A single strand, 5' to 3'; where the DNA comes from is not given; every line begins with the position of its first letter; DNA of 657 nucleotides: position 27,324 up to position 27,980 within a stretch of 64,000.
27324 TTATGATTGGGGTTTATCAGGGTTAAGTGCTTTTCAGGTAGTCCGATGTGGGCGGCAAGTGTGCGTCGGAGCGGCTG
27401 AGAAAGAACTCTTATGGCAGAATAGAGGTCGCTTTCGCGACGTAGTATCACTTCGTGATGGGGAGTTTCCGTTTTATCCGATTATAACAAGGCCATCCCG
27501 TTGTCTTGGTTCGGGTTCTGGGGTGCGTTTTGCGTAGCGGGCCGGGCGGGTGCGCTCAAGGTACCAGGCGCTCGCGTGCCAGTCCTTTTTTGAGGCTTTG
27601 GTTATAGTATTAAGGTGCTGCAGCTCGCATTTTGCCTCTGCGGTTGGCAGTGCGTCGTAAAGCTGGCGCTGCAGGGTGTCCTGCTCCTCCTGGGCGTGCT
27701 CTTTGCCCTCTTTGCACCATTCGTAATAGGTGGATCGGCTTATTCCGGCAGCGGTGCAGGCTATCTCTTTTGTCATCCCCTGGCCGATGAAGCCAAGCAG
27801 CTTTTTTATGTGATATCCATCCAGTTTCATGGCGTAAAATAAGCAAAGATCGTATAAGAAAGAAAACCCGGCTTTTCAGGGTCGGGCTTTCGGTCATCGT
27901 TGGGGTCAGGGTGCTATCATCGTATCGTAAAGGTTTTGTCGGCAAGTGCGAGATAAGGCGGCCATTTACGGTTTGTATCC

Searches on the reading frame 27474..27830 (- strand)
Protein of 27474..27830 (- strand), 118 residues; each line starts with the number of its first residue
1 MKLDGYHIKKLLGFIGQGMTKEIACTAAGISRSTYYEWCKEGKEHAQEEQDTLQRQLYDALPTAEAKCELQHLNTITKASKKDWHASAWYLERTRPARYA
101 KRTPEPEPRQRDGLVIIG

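Call 24: search_protein_families(library=pfam, proteins=[window:27474-27830:-], max_evalue=0.01)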
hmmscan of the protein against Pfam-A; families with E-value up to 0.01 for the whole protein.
window:27474-27830:- (118 aa): 2 families
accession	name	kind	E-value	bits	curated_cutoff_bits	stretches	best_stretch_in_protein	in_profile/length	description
PF13022.12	HTH_Tnp_1_2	-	0.0035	17.9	27.9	1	19-58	27-64/122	Helix-turn-helix of insertion element transposase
PF20901.3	Sf6_terminase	-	0.0088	16.5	27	0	10-103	8-103/106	Bacteriophage Sf6, terminase small subunit-like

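Call 98: search_protein_families(library=padloc, proteins=[window:27474-27830:-], max_evalue=0.001)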
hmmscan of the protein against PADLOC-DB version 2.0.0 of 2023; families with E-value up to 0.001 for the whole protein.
window:27474-27830:- (118 aa): 0 families
